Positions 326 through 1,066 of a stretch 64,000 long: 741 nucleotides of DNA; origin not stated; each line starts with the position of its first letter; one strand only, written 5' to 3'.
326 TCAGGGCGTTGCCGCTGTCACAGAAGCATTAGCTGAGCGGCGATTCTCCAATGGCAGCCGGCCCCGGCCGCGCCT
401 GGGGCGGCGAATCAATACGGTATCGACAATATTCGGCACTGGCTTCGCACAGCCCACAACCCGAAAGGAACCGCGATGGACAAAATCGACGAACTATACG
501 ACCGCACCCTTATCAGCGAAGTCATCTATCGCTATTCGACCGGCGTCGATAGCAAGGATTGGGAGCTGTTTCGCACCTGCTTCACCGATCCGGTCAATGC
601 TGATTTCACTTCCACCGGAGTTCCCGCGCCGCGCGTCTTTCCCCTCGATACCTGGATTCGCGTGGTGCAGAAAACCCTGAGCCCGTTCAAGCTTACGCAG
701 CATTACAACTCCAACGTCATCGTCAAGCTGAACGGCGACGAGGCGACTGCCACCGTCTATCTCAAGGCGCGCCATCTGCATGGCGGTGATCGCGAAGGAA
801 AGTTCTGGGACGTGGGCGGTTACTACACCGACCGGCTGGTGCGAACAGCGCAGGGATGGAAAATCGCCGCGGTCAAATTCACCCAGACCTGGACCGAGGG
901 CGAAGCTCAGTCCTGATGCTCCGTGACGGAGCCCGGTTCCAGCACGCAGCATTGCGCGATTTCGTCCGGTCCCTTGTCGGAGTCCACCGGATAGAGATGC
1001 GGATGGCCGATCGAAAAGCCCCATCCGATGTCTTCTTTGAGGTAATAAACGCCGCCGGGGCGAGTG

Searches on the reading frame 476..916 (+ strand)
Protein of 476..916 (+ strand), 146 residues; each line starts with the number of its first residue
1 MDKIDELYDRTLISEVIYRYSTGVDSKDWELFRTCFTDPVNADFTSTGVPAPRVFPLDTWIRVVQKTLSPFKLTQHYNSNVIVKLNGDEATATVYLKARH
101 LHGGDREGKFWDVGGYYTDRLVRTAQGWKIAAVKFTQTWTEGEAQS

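Call 38: find_encoding_contigs(protein=window:476-916:+, flank=10000, max_places=2)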
Protein window:476-916:+ (146 aa): 3 contigs read that carry it; 2 places shown.
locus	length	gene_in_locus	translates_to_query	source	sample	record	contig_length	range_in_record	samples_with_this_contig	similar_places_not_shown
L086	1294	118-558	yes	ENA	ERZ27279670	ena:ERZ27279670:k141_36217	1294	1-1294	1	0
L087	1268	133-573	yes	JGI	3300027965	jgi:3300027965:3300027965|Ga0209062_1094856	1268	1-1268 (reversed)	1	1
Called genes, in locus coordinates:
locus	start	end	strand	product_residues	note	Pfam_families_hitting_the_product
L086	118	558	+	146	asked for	PF13577:SnoaL_4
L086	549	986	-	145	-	PF11008:DUF2846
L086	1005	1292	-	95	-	?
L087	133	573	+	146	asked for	PF13577:SnoaL_4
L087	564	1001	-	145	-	PF11008:DUF2846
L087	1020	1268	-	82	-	?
